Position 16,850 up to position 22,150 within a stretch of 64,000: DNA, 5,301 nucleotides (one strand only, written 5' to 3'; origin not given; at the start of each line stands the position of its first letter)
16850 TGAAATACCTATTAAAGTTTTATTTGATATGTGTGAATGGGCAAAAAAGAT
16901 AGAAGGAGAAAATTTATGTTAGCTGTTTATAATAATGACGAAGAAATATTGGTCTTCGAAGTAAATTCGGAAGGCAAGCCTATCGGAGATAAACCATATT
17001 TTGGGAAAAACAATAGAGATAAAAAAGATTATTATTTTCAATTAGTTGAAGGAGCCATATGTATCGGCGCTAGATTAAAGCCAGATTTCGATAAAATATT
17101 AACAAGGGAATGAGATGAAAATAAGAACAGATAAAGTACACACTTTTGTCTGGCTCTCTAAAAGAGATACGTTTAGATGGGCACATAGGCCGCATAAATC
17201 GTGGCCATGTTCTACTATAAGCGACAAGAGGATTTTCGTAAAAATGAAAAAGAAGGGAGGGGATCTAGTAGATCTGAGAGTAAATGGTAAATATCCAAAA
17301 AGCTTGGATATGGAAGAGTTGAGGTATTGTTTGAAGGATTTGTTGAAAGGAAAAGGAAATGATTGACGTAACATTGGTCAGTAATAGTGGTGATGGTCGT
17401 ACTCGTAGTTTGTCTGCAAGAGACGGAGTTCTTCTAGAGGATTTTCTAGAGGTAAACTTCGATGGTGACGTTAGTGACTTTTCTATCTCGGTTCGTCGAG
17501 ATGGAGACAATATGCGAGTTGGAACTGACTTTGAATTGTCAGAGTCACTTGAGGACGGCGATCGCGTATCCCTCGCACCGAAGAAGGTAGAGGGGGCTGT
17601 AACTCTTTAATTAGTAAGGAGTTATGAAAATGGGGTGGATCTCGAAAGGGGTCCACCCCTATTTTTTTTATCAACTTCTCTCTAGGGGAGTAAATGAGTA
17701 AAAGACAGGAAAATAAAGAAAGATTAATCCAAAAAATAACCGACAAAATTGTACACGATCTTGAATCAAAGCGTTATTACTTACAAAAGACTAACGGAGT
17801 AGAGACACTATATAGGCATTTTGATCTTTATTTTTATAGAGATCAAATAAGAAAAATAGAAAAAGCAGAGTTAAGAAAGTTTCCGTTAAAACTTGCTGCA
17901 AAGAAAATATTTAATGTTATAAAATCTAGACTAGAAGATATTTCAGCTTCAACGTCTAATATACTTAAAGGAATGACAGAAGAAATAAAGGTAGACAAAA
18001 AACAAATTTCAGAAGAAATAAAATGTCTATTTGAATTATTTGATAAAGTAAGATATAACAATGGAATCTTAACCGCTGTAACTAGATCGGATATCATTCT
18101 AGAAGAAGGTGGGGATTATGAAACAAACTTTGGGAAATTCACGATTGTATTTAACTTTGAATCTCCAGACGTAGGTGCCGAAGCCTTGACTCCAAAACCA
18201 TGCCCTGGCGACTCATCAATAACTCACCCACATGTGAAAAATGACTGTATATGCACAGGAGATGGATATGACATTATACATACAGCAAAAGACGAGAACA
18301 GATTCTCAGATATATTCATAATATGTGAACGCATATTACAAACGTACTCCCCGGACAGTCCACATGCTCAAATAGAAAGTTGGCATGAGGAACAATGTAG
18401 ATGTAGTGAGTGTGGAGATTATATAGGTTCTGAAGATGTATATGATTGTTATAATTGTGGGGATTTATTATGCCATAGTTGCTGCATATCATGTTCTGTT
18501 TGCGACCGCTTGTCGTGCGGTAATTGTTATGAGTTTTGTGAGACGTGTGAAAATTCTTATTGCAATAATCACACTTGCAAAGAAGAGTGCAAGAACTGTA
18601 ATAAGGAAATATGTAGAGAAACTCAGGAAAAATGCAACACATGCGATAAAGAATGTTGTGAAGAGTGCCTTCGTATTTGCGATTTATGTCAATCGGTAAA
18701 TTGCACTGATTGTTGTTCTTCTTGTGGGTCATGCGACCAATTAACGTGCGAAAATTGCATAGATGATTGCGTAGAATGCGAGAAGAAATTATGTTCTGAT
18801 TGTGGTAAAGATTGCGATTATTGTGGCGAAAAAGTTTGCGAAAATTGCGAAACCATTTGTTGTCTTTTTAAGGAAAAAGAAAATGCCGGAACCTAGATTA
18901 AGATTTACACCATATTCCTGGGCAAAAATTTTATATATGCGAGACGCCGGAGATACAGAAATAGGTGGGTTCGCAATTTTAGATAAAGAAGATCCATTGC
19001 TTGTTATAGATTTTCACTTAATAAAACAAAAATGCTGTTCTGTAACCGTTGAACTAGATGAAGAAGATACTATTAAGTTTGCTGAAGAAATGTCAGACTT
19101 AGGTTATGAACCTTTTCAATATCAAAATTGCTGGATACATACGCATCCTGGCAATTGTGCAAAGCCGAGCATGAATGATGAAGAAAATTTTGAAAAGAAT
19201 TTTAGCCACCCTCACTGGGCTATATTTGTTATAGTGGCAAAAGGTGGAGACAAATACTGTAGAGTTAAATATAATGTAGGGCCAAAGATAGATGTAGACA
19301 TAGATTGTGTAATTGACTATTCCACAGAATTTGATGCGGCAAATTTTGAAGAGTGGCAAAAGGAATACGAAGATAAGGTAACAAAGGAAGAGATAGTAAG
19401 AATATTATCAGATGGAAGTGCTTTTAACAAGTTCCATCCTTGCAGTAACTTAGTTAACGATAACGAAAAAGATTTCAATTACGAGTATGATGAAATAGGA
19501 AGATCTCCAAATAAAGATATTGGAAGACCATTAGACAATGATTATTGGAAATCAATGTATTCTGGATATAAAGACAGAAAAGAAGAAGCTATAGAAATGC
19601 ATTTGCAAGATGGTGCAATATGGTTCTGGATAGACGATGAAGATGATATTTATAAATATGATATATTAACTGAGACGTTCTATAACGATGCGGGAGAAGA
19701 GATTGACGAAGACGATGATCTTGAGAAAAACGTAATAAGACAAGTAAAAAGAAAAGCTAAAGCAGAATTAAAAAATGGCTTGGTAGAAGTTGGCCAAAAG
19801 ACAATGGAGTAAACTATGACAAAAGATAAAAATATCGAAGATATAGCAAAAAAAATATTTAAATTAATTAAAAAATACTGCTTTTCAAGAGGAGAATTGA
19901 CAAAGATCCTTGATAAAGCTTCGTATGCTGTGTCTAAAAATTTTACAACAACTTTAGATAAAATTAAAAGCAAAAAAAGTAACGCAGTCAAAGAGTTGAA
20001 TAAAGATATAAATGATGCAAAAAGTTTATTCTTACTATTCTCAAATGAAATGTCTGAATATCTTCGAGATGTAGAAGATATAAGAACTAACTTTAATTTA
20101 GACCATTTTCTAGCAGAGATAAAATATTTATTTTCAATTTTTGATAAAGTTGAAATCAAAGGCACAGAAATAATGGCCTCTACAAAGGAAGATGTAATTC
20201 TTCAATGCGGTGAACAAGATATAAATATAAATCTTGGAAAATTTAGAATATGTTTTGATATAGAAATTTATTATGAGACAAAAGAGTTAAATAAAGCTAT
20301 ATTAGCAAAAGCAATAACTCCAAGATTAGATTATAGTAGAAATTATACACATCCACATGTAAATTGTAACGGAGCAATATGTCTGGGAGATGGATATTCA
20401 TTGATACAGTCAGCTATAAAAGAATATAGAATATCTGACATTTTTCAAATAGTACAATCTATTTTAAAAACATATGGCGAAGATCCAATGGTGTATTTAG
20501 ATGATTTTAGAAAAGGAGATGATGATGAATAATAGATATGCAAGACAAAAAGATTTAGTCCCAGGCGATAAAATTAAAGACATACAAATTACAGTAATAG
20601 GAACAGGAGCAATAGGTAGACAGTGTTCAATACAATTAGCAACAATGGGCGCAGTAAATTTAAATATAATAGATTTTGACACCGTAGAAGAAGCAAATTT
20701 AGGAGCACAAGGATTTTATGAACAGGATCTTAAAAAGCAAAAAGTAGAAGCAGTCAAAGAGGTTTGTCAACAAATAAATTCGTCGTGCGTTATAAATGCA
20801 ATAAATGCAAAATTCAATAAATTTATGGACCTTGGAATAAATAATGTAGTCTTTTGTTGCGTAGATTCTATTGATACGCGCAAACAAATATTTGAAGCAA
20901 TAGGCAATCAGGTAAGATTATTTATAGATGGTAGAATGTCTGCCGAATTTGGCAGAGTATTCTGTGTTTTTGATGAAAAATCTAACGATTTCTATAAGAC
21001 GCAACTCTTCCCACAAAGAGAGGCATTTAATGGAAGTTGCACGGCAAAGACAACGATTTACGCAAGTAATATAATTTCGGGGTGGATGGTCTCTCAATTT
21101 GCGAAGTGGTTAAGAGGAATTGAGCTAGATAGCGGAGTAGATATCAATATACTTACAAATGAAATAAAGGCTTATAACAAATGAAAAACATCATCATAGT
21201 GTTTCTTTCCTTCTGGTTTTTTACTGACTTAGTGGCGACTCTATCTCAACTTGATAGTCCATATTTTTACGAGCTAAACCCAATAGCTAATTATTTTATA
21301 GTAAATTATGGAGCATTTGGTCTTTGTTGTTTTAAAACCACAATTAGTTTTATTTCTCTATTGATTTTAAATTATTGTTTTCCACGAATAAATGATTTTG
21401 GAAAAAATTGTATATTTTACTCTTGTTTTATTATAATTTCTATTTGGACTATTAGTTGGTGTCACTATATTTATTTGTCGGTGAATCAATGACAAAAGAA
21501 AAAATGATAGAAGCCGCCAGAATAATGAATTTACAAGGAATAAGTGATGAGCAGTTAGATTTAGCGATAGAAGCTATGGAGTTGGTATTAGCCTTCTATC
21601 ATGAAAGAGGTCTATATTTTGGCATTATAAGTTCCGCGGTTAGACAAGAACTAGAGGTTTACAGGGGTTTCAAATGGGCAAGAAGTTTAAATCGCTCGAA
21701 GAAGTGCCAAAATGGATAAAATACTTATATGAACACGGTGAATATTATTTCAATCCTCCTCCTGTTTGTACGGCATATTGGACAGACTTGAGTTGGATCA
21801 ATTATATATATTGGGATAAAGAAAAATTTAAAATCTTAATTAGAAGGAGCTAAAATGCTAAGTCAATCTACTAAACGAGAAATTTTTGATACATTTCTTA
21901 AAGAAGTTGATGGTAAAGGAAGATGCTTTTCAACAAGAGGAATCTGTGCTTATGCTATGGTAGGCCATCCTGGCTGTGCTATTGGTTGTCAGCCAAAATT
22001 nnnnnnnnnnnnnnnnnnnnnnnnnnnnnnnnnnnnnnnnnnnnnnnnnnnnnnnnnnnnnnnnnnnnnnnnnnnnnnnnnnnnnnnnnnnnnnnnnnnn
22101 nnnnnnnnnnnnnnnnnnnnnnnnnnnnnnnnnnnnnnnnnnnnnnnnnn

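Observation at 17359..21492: Virus-encoded complete ubiquitin-like conjugation cassette: Ubl / E2+Cys-array / JAB / second E2 / E1 / membrane protein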

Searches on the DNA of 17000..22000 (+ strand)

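Call 8: search_dna_similar(query=window:17000-22000:+, collection=phages, mode=distant, max_rows=20)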
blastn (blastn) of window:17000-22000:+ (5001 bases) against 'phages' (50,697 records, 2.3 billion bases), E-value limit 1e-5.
No match.

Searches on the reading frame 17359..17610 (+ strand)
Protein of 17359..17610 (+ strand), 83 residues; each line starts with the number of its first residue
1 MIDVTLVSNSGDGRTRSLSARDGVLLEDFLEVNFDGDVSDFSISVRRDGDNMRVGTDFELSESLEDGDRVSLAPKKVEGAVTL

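Call 3: search_protein_families(library=pfam, proteins=[window:17359-17610:+], max_evalue=1)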
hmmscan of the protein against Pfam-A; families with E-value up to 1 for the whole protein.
window:17359-17610:+ (83 aa): 1 family
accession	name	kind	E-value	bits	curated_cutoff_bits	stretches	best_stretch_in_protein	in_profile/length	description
PF24315.1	DUF7489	-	0.089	13.1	27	1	35-71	19-56/65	Domain of unknown function (DUF7489)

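Call 4: search_protein_families(library=padloc, proteins=[window:17359-17610:+], max_evalue=1)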
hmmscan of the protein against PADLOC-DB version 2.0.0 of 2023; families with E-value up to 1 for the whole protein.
window:17359-17610:+ (83 aa): 0 families

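Call 5: search_protein_families(library=phrogs, proteins=[window:17359-17610:+], max_evalue=1)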
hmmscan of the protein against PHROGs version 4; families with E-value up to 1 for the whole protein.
window:17359-17610:+ (83 aa): 0 families

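Call 6: search_protein_families(library=ncbifam, proteins=[window:17359-17610:+], max_evalue=1)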
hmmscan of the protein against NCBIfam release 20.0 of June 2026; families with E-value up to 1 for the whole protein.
window:17359-17610:+ (83 aa): 0 families

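Call 25: find_homologous_proteins(query=window:17359-17610:+, max_evalue=10)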
Query window:17359-17610:+ (83 aa): 4 proteins with E <= 10 among 14 candidates.
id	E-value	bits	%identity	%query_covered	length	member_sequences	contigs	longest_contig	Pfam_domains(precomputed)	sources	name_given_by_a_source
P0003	5.1e-44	165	100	100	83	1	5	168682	-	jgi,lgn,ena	-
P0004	5.2e-20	89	59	98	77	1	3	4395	-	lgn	-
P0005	7.1e-15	72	54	100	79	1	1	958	-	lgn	-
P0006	3.8e-13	67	51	98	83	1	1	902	-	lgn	-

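Call 27: find_encoding_contigs(protein=P0004, flank=10000, max_places=6)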
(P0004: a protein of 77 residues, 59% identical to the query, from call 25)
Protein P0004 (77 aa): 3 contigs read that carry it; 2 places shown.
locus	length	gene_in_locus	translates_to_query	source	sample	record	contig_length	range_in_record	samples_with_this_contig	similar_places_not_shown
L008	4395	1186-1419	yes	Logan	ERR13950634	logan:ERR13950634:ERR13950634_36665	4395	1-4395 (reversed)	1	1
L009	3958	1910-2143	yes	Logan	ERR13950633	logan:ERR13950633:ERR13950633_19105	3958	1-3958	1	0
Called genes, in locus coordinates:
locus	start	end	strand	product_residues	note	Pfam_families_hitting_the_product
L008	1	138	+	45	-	?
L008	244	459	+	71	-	-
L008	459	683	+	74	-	-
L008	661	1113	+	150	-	PF00857:Isochorismatase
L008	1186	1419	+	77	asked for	-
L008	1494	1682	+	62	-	-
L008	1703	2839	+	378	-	-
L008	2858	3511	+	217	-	-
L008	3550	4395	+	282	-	?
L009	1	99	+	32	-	?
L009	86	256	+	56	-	-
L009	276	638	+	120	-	-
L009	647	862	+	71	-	-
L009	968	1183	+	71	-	-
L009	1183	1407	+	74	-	-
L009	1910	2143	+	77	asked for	-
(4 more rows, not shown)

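Call 36: predict_structure(alignment_id=A2)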
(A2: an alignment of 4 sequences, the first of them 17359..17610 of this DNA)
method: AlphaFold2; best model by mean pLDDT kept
length: 83 residues; sequences in the alignment: 4
mean_pLDDT: 48.7   pTM: 0.30
mean pLDDT of the five models: 48.7, 45.4, 43.4, 39.7, 36.2
residues with pLDDT >= 90: 0; 70-90: 0; 50-70: 47; < 50: 36
segments of 3 or more residues with pLDDT < 50: 1-5, 9-11, 22-24, 52-62, 73-83
pLDDT, mean of each block of 10 residues (from residue 1): 48 55 51 54 54 44 51 40 25
secondary structure, 60 per line:
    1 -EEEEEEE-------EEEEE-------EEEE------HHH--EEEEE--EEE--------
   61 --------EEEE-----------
elements in order: E2-8 E16-20 E28-31 E43-47 E50-52 E69-72

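Call 76: search_solved_structures(query=A5, max_evalue=10, show_alignments=3)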
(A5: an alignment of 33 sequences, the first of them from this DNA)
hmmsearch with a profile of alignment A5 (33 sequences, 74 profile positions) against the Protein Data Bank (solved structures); distinct sequences matched with E-value up to 10: 8.
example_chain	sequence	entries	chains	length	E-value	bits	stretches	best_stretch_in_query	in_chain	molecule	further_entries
8ub3_A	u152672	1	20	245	0.021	18.1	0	29-63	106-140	DpHF7 filament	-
8uao_A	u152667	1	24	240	0.064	16.6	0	22-63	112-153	DpHF18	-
8ubg_A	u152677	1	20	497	0.12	15.7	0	22-63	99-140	DpHF19,Green fluorescent protein (Fragment)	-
2q5w_D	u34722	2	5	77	0.12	15.7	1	25-66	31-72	Molybdopterin converting factor, subunit 1 | Molybdopterin synthase small subunit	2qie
2hj1_A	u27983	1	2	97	0.33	14.3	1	16-64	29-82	Hypothetical protein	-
1vjk_A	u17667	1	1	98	0.52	13.6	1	36-66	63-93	molybdopterin converting factor, subunit 1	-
8c6j_CF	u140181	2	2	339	0.73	13.2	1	2-36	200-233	Protein FAM50A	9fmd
1f0z_A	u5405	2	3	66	1.1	12.6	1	17-62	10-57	THIS PROTEIN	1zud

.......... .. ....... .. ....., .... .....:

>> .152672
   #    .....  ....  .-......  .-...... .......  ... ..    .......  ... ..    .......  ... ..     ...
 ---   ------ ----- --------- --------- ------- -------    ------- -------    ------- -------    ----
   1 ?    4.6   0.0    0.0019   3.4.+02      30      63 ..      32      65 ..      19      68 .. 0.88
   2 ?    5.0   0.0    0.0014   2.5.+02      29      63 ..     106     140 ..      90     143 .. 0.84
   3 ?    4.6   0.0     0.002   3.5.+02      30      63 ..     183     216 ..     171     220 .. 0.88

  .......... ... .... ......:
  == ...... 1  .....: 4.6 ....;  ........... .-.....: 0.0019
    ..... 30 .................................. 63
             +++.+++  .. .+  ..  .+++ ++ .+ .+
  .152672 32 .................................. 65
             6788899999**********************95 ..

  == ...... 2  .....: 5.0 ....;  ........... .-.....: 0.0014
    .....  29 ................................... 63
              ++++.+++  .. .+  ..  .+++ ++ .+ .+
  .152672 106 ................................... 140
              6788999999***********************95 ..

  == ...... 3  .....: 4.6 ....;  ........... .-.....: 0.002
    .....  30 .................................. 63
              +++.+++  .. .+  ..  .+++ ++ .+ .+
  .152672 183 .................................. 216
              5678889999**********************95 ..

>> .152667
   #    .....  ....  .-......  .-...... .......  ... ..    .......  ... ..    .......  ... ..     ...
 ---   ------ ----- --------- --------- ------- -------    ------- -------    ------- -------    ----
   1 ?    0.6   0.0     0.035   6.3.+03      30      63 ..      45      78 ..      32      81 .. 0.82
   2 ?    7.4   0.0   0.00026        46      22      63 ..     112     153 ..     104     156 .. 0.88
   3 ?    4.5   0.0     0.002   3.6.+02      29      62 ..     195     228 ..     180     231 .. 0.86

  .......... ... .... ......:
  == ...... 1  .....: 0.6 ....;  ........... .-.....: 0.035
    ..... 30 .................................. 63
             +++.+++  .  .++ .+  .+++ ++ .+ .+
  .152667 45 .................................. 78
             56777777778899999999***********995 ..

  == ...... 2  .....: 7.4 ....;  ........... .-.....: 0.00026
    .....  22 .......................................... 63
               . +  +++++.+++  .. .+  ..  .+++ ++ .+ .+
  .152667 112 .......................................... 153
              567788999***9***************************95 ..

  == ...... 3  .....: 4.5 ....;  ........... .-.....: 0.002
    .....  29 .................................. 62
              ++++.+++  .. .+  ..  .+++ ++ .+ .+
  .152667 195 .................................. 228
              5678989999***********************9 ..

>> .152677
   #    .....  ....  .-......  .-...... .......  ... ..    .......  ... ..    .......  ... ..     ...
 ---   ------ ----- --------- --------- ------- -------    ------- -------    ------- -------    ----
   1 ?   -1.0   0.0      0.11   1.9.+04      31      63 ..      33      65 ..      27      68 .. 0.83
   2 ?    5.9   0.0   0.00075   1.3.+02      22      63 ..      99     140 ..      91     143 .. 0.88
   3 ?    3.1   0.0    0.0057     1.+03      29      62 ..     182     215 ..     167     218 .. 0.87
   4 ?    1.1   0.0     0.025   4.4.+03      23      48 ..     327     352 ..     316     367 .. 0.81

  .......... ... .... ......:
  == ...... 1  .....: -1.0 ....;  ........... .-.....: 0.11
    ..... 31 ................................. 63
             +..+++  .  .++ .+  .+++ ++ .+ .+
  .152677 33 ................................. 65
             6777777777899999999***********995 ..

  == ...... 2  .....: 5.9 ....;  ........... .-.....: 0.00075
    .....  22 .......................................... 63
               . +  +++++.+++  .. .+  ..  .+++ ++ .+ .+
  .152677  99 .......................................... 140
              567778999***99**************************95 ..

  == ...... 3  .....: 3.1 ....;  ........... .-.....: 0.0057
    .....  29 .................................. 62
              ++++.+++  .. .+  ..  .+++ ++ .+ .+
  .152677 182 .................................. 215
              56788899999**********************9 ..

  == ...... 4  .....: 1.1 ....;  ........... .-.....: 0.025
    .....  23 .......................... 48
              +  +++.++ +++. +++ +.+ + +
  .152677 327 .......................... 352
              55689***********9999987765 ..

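Call 77: search_protein_families(library=pfam, alignment_id=A5, max_evalue=1)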
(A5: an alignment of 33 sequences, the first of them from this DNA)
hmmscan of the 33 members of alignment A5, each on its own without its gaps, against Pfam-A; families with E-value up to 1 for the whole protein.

A. member 1, seq(83 aa): 1 family
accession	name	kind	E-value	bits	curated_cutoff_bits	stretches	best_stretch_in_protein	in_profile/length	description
PF24315.1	DUF7489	-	0.089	13.1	27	1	35-71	19-56/65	Domain of unknown function (DUF7489)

B. families by the number of members that match (of 33 scanned): 14 families
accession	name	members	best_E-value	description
PF02597.26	ThiS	28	4.6e-06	ThiS family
PF14451.12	Ub-Mut7C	23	0.0022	Mut7-C ubiquitin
PF02824.27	TGS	21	0.00074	TGS domain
PF14453.12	ThiS-like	18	0.011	ThiS-like ubiquitin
PF21965.2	SAMP2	5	0.033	Small archaeal modifier protein 2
PF03658.20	Ub-RnfH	4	0.038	RnfH family Ubiquitin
PF02080.26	TrkA_C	2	0.011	TrkA-C domain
PF00498.31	FHA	2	0.054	FHA domain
PF03831.20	YjdM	1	0.014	PhnA domain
PF06071.19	YchF-GTPase_C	1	0.043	Protein of unknown function (DUF933)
PF04485.17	NblA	1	0.047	Phycobilisome degradation protein nblA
PF24315.1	DUF7489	1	0.089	Domain of unknown function (DUF7489)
PF13567.11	DUF4131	1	0.11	Domain of unknown function (DUF4131)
PF17820.7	PDZ_6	1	0.13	PDZ domain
